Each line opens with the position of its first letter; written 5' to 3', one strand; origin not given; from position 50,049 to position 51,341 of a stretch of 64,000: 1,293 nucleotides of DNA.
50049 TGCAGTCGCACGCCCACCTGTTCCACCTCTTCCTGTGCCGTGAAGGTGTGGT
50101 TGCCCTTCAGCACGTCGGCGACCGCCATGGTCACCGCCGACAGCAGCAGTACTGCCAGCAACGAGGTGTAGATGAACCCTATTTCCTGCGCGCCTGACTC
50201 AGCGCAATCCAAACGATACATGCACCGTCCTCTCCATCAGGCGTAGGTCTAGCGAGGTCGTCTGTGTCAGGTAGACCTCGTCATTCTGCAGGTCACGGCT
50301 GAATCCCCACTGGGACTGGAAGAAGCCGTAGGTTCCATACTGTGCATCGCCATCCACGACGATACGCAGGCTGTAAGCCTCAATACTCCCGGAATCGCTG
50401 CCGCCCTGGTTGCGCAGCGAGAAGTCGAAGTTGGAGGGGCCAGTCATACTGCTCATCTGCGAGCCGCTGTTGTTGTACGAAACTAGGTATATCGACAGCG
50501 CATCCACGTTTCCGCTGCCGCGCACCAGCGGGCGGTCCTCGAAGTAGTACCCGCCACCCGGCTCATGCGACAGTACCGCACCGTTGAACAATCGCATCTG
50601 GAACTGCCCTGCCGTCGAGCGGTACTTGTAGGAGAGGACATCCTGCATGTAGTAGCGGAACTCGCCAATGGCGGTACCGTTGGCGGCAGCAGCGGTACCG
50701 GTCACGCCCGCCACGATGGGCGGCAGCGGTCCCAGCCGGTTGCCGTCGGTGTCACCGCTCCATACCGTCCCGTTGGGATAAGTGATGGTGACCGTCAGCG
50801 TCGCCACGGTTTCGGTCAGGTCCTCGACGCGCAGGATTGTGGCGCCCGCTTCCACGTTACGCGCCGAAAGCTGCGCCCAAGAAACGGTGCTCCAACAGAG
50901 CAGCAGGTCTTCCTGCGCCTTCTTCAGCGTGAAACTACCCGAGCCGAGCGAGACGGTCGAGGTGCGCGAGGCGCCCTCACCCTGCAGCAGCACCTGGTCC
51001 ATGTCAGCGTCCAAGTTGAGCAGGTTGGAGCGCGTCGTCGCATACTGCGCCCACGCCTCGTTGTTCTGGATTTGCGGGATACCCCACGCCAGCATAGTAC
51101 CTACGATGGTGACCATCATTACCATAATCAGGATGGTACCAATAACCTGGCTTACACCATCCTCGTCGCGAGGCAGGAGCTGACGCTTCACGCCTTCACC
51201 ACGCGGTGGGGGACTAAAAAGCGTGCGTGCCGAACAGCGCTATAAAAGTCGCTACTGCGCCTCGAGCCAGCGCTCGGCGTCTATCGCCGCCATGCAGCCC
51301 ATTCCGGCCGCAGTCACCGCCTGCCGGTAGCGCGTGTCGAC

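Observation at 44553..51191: Lower-GC Tad/FlaI-FlaJ-like type IV pilus operon with split platform proteins and an ATPase carrying a long C-terminal low-complexity extension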

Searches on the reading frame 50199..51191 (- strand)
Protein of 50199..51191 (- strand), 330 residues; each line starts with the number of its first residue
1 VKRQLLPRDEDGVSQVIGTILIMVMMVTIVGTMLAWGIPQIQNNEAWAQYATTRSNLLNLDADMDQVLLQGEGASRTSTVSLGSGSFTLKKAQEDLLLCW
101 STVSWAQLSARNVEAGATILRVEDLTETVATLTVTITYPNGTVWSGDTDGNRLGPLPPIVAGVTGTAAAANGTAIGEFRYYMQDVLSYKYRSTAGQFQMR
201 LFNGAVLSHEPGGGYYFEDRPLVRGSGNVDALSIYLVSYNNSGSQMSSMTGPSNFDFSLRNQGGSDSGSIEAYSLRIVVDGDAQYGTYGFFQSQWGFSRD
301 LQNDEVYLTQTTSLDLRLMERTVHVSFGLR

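Call 3: search_protein_families(library=pfam, proteins=[window:50199-51191:-], max_evalue=1)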
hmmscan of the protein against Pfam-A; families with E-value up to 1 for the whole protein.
window:50199-51191:- (330 aa): 2 families
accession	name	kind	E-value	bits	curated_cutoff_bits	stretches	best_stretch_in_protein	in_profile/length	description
PF23960.2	DUF7289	-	4.9e-10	39.8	27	1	12-161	2-136/238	Family of unknown function (DUF7289)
PF07790.16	Pilin_N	-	0.0061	17.8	25.2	1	11-49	1-39/78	Archaeal Type IV pilin, N-terminal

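Call 4: search_protein_families(library=ncbifam, proteins=[window:50199-51191:-], max_evalue=1)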
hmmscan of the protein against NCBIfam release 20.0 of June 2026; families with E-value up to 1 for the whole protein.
window:50199-51191:- (330 aa): 2 families
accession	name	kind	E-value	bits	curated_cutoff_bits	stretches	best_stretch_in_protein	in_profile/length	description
NF053582.1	motif_MiiA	domain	0.19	11.4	24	1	133-142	8-17/27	MiiA motif-containing surface protein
NF046073.1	UpsA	equivalog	0.8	9.8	130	1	12-36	3-27/136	pilin subunit UpsA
